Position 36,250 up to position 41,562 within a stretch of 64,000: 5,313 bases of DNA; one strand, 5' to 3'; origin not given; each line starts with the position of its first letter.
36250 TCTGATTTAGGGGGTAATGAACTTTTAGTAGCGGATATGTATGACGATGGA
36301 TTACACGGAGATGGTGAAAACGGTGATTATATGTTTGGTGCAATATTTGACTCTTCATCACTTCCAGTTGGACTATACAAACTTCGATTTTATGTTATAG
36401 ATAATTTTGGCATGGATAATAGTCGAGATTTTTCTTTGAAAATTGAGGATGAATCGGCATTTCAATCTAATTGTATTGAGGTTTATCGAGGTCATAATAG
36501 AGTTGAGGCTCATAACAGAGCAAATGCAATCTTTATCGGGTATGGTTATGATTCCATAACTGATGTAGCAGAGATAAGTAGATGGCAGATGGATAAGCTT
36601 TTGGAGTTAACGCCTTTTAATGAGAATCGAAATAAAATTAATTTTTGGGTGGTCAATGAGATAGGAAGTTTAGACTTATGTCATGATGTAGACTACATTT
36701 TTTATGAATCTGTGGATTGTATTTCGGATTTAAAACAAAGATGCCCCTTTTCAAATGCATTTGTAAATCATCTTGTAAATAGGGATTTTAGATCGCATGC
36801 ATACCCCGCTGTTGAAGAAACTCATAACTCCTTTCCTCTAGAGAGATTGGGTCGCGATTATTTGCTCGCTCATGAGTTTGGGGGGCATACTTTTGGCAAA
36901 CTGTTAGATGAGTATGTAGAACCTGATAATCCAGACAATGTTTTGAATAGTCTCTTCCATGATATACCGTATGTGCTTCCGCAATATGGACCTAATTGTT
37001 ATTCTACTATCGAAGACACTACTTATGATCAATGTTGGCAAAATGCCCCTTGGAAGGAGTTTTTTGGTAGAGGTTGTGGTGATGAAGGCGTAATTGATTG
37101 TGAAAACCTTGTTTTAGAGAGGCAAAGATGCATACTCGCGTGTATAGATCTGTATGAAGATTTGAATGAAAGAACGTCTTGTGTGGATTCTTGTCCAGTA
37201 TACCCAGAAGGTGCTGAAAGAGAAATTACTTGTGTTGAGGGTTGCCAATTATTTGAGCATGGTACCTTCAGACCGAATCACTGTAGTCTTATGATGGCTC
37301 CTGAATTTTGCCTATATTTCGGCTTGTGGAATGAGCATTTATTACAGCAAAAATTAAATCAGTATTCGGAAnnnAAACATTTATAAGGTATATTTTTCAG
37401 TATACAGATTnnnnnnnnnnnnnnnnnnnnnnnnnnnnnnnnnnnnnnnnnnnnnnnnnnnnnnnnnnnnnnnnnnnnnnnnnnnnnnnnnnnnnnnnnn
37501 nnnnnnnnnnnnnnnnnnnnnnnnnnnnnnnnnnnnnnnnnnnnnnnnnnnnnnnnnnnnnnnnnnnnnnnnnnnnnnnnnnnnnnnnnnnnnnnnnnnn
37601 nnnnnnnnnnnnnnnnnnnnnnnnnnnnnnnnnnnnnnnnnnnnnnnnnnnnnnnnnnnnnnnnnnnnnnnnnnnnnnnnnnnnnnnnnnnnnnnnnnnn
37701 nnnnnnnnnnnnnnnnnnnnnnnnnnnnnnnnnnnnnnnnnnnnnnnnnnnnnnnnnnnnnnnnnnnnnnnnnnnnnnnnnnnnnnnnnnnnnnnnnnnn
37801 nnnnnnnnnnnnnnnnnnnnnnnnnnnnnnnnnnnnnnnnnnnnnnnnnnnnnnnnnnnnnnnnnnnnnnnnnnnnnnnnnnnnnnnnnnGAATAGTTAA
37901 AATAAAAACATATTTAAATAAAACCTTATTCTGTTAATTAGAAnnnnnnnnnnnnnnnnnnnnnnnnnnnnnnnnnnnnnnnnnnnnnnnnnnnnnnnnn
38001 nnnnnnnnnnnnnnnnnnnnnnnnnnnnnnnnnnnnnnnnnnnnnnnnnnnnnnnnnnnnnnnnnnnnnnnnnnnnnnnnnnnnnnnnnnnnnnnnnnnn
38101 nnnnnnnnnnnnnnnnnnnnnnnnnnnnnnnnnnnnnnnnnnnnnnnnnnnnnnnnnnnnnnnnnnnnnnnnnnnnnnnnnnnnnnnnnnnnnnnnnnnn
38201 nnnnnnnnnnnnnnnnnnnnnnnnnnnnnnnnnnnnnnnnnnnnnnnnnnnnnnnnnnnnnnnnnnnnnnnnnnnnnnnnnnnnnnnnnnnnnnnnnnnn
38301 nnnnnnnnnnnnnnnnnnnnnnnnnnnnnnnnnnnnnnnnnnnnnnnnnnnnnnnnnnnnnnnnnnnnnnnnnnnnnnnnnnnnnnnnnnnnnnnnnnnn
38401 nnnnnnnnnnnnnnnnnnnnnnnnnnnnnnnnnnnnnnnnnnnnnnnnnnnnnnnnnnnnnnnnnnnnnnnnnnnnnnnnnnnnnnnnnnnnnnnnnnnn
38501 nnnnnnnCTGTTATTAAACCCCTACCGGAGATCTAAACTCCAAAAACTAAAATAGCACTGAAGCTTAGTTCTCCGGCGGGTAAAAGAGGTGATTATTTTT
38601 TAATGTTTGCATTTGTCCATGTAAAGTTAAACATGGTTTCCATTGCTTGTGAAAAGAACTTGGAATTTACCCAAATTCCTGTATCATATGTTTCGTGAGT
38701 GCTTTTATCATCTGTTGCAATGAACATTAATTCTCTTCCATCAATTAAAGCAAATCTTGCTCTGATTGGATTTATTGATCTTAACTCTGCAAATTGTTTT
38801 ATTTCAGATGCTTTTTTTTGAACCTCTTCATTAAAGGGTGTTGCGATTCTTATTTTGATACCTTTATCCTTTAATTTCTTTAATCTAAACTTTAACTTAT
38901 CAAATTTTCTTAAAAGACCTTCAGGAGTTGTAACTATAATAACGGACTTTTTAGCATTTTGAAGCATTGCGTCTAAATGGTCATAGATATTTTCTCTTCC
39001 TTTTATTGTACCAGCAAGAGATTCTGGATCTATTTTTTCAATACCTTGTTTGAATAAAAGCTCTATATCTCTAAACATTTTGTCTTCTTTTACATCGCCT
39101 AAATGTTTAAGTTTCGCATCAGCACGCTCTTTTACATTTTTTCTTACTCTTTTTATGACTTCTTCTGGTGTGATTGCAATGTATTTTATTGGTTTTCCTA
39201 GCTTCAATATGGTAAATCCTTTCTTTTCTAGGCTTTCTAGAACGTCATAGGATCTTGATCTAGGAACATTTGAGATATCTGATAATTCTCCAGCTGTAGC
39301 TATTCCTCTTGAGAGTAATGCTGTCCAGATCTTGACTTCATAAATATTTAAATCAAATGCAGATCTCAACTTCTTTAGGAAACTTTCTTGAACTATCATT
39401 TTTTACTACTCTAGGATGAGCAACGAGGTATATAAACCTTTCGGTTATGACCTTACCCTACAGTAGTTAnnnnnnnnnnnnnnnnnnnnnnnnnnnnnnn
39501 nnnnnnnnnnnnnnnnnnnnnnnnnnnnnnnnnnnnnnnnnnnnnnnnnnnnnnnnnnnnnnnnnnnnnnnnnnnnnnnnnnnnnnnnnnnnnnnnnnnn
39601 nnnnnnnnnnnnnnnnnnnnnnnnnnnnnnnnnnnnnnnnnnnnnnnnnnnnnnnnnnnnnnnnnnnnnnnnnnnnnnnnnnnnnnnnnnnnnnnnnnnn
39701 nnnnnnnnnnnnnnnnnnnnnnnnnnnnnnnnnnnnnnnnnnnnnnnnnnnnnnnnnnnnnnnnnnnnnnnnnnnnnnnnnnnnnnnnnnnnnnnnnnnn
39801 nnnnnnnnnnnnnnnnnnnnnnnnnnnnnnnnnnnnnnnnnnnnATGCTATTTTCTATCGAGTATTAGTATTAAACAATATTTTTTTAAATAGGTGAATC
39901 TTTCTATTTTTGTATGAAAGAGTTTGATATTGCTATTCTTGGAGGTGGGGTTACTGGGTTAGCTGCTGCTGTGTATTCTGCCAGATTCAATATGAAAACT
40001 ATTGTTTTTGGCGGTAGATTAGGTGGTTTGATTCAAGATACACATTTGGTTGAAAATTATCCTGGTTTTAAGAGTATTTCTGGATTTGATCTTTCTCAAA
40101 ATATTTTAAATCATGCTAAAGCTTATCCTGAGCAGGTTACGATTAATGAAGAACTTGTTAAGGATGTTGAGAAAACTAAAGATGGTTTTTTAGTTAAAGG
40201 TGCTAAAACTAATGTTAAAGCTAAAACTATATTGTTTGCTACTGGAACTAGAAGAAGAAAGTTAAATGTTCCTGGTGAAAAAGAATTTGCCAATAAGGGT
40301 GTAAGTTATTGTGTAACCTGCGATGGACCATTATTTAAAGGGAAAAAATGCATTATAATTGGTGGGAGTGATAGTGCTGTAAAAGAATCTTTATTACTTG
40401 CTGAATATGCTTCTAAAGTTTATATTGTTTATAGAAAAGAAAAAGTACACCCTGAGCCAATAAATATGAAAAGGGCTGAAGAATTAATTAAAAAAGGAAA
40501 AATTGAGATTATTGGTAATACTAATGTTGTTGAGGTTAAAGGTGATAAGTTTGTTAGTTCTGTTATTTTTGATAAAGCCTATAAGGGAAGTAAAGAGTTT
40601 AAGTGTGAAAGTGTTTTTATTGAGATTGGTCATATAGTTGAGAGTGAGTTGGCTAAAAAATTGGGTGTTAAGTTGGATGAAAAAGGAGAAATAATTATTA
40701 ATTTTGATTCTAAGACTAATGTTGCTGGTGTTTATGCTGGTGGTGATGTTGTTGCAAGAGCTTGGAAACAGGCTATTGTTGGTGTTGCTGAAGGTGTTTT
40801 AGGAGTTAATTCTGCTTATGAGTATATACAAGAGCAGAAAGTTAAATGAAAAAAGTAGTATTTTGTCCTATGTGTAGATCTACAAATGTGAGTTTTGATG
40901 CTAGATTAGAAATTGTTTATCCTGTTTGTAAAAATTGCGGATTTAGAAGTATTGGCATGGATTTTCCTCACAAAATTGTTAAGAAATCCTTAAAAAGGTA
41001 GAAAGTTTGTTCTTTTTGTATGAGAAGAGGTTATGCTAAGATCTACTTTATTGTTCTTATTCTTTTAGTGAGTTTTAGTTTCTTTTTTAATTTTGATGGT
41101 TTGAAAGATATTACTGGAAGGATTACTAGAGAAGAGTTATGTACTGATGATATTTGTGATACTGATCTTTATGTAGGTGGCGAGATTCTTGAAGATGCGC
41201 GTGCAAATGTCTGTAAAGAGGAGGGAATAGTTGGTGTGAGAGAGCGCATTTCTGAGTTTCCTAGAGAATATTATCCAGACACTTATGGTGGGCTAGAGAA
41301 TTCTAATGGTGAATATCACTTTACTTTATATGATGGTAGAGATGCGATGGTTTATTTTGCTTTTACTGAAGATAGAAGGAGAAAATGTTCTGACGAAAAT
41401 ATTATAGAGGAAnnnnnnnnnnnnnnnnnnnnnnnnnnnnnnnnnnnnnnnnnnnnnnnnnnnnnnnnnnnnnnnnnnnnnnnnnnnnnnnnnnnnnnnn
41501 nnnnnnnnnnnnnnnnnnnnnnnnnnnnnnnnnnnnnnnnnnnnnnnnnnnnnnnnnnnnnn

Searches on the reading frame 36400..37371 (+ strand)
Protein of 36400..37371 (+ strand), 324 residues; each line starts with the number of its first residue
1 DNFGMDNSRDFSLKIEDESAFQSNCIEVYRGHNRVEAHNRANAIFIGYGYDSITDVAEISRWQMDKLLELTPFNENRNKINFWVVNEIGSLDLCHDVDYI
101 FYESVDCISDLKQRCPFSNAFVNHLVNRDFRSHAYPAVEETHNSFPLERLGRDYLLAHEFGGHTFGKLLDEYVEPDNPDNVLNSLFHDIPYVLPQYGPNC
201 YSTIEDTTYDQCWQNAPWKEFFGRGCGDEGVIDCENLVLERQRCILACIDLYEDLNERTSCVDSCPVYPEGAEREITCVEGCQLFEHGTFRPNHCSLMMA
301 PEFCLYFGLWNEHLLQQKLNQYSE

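Call 47: search_solved_structures(query=A5, max_evalue=1, show_alignments=2)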
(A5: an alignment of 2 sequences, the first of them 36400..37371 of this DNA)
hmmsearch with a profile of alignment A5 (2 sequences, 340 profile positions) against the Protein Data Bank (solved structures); distinct sequences matched with E-value up to 1: 2.
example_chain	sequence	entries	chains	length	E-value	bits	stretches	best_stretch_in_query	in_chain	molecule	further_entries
4df9_A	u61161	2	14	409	0.00014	24.3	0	269-339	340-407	putative peptidase | Lipoprotein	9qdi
3p1v_A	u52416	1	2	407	0.00071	22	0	171-189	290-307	Metallo-endopeptidase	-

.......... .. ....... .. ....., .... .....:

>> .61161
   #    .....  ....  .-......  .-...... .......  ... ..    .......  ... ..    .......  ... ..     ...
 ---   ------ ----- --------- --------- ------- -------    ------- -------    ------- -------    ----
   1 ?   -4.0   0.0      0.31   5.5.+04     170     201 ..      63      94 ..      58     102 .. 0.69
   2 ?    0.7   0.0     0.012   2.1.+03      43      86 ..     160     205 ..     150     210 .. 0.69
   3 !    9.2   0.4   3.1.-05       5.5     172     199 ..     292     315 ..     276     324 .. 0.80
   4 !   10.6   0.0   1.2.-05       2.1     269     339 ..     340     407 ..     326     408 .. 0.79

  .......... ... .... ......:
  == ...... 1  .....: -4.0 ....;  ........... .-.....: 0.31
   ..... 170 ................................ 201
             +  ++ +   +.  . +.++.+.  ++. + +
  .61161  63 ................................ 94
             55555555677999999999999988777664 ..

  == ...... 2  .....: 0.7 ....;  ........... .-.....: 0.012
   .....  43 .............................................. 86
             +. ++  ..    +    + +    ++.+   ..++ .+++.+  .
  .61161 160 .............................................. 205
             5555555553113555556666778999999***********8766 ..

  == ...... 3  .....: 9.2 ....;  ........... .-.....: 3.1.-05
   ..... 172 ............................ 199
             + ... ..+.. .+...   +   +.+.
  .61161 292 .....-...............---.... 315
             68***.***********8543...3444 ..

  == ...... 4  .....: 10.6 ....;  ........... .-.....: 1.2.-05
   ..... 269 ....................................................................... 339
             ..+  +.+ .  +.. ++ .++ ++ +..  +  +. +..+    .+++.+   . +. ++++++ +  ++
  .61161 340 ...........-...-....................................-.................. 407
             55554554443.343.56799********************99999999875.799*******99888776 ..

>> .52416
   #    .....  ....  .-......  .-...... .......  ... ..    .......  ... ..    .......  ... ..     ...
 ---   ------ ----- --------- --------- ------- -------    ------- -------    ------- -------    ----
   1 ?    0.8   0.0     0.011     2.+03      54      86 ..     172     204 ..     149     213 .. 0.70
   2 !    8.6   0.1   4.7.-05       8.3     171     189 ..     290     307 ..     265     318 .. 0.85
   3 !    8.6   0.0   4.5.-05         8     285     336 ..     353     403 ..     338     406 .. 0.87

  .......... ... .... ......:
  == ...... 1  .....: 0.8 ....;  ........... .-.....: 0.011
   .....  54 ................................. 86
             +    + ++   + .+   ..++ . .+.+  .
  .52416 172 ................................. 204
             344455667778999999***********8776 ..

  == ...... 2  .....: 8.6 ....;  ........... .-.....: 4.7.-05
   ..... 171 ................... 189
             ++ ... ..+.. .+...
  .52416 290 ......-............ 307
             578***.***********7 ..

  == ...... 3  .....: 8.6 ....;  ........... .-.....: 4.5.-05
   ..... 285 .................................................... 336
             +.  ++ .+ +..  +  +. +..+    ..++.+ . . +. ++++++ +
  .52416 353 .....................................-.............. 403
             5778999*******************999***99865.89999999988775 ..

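Call 48: search_protein_families(library=pfam, proteins=[window:36400-37371:+], max_evalue=1)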
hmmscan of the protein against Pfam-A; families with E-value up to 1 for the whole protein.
window:36400-37371:+ (324 aa): 1 family
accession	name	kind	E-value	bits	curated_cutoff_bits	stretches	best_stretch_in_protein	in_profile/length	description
PF09471.16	Peptidase_M64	-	0.0014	18.3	26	0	153-175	143-164/302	IgA Peptidase M64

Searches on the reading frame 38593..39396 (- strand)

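Call 10: search_protein_families(library=pfam, proteins=[window:38593-39396:-], max_evalue=0.1)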
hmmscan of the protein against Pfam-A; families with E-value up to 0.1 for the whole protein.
window:38593-39396:- (267 aa): 6 families
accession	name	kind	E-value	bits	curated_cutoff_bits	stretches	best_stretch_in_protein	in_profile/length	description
PF01978.25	TrmB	-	3.2e-17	62.6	25.6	1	10-78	1-68/68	Sugar-specific transcriptional regulator TrmB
PF11495.14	Regulator_TrmB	-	5.1e-10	39.4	22.2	1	130-265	4-134/233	Archaeal transcriptional regulator TrmB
PF24217.1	DUF7436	-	0.0029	18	34.2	1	134-264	13-151/153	Family of unknown function (DUF7436)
PF13091.12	PLDc_2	-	0.0042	17.4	27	1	143-260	3-132/132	PLD-like domain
PF00239.26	Resolvase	-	0.013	16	23.3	1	133-187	48-101/145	Resolvase, N terminal domain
PF04055.27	Radical_SAM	-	0.078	13.6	29.5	0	135-187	31-85/166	Radical SAM superfamily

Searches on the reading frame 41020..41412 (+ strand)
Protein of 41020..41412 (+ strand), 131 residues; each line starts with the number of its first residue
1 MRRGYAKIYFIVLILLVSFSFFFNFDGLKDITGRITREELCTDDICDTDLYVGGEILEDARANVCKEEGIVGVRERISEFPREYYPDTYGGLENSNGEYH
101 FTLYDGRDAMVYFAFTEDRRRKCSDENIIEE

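Call 19: find_related_loci(query=window:41020-41412:+, collection=genome_contigs, flank=10000)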
Query window:41020-41412:+ (131 aa) in genome_contigs; peptide patterns used: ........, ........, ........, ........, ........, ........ (x = any residue, [..] = any of these).
73 stretches matched a pattern, but none encodes a relative of the query by tblastn (E <= 1e-3).
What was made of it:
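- Tried and rejected: GTDB representative genomes were scanned with the module: no relatives found (call 19).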

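Call 20: find_related_loci(query=A2, collection=metagenome_contigs, flank=10000)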
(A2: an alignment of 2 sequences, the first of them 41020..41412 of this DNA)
Query A2 (131 aa) in metagenome_contigs; peptide patterns used: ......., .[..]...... (x = any residue, [..] = any of these).
599 stretches matched a pattern (row limit reached: there are more); 1 encode a relative of the query (tblastn E <= 1e-3); 1 distinct loci.
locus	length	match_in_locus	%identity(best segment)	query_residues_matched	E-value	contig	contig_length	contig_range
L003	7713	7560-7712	92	1-51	3e-27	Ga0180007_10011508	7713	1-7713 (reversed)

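Call 26: search_protein_representatives(alignment_id=A2)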
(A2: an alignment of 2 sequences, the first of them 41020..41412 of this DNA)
Query: 2 sequences, 131 profile positions. Proteins with E-value up to 0.001 (for the whole library): 5; up to 1e-10: 1; up to 1e-30: 1. The best 5 are listed.
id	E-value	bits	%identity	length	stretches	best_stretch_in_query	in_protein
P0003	1.3e-64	232.4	-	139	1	1-131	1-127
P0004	7.1e-10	55.3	-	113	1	13-124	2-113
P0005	5.5e-07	46.0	-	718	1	1-114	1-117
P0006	3.9e-05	40.0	-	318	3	59-120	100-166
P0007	5.2e-04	36.3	-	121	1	1-49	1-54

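Call 28: find_encoding_contigs(protein=P0003, flank=10000, max_places=10)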
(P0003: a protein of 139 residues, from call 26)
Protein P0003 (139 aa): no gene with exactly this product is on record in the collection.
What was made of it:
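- Tried and rejected: The DNA of copies C and D could not be fetched, because the exact-protein look-up found no record for P0003 (call 28).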

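Call 29: find_encoding_contigs(protein=P0005, flank=10000, max_places=10)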
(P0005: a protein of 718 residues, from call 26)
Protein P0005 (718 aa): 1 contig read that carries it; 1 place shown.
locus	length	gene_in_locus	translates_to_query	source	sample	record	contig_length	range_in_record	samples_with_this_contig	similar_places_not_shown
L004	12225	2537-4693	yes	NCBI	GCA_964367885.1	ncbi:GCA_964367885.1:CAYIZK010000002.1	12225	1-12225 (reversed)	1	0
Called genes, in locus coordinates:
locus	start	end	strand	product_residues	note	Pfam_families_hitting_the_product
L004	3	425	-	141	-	?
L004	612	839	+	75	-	PF14438:SM-ATX, PF01423:LSM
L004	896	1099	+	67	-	-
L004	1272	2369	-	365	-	PF00579:tRNA-synt_1b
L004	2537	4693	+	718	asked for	PF09471:Peptidase_M64 (faint)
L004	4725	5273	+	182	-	-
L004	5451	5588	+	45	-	-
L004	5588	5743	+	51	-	-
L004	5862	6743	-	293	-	PF02655:ATP-grasp_3 (faint), PF08443:RimK, PF05770:Ins134_P3_kin (faint)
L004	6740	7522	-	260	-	-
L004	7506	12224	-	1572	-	?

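Call 33: find_homologous_proteins(query=A4, max_evalue=0.01)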
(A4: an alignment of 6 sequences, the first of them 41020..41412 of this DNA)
Query A4 (6 sequences) (131 aa, profile of the alignment): 5 proteins with E <= 0.01 among 1271 candidates.
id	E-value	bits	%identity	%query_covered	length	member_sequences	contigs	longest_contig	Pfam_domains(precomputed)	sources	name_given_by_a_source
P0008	1.1e-57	212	80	97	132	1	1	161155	-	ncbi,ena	ncbi:MAG: hypothetical protein ABIB47_04935 [Candidatus Woesearchaeota archaeon]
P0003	1.3e-57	211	74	100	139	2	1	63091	-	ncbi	ncbi:MAG: hypothetical protein ABIB47_03855, partial [Candidatus Woesearchaeota archaeon]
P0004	2.6e-37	146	35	86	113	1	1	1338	-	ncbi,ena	ncbi:MAG: hypothetical protein AABX90_01150 [Nanoarchaeota archaeon]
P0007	7.0e-37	144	46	37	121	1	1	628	-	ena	-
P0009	5.9e-4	38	28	66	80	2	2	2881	-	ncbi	ncbi:MAG: hypothetical protein AABX08_03400, partial [Nanoarchaeota archaeon]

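Call 36: list_cluster_members(proteins=[P0003, P0004, P0009, P0007, P0001])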
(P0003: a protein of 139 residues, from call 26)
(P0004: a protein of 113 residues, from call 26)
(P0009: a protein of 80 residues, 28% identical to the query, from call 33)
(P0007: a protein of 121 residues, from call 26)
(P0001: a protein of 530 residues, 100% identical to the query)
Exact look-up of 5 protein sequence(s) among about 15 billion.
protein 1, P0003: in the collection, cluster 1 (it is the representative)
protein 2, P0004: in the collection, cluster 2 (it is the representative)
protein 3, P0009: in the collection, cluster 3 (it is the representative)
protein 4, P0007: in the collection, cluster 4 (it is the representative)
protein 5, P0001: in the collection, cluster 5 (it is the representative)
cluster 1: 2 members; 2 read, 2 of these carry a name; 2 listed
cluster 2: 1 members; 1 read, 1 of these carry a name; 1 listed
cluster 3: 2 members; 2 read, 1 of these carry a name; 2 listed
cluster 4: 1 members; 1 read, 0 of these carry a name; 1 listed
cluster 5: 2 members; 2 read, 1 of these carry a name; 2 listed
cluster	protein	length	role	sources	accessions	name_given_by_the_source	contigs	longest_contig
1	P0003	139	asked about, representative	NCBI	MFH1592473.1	MAG: hypothetical protein ABIB47_03855, partial [Candidatus Woesearchaeota archaeon]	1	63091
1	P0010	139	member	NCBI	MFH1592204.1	MAG: hypothetical protein ABIB47_02455, partial [Candidatus Woesearchaeota archaeon]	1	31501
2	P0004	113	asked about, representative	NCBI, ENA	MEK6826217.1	MAG: hypothetical protein AABX90_01150 [Nanoarchaeota archaeon]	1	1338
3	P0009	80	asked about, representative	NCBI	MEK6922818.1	MAG: hypothetical protein AABX08_03400, partial [Nanoarchaeota archaeon]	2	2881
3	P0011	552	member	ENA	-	-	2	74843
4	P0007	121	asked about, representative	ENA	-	-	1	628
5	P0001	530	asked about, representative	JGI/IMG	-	-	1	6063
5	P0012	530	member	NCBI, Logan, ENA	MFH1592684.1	MAG: hypothetical protein ABIB47_04945 [Candidatus Woesearchaeota archaeon]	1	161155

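Call 40: predict_structure(alignment_id=A4)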
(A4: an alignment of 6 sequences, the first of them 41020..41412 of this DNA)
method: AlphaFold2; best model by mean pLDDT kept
length: 131 residues; sequences in the alignment: 6
mean_pLDDT: 57.1   pTM: 0.42
mean pLDDT of the five models: 57.1, 53.2, 52.1, 51.1, 50.6
residues with pLDDT >= 90: 0; 70-90: 32; 50-70: 47; < 50: 52
segments of 3 or more residues with pLDDT < 50: 26-43, 77-94, 116-122, 124-131
pLDDT, mean of each block of 10 residues (from residue 1): 69 84 50 37 59 72 63 55 42 54 71 53 36 30
secondary structure, 60 per line:
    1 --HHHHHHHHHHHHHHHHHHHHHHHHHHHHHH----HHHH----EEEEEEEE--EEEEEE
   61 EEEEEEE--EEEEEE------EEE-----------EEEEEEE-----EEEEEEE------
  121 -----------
elements in order: H3-32 H37-40 E45-52 E55-67 E70-75 E82-84 E96-102 E108-114

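Call 42: find_related_loci(query=A4, collection=viral_contigs, flank=5000)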
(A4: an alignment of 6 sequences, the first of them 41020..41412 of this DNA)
Query A4 (131 aa) in viral_contigs; peptide patterns used: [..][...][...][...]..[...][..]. (x = any residue, [..] = any of these).
600 stretches matched a pattern, but none encodes a relative of the query by tblastn (E <= 1e-3).
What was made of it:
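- Tried and rejected: Viral contigs: none (call 42).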

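Call 48: search_protein_families(library=pfam, proteins=[P0005, P0011], max_evalue=1)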
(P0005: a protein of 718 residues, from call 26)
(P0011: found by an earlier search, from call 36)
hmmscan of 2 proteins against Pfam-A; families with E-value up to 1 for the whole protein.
P0005 (718 aa): 1 family
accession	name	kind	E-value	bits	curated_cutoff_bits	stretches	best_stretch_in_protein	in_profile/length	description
PF09471.16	Peptidase_M64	-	7.3e-14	52.1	26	3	665-712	255-301/302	IgA Peptidase M64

P0011 (552 aa): 0 families
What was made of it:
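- On Peptidase M64 (gene A C-terminal part): Its 48%-identical homologue P0005 scores 52.1 bits (call 48), so homology holds by transitivity.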

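Call 60: predict_structure(alignment_id=A6)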
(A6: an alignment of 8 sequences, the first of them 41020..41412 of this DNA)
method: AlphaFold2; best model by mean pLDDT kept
length: 131 residues; sequences in the alignment: 8
mean_pLDDT: 54.7   pTM: 0.41
mean pLDDT of the five models: 54.7, 53.1, 53.0, 52.8, 52.2
residues with pLDDT >= 90: 0; 70-90: 10; 50-70: 76; < 50: 45
segments of 3 or more residues with pLDDT < 50: 24-41, 78-80, 88-95, 118-131
pLDDT, mean of each block of 10 residues (from residue 1): 61 75 46 39 59 61 58 54 48 53 64 54 40 31
secondary structure, 60 per line:
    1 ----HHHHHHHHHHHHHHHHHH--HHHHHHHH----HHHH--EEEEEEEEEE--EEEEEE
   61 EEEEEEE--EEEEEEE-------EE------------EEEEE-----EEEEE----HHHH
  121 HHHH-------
elements in order: H5-22 H25-32 H37-40 E43-52 E55-67 E70-76 E98-102 E108-112 H117-124
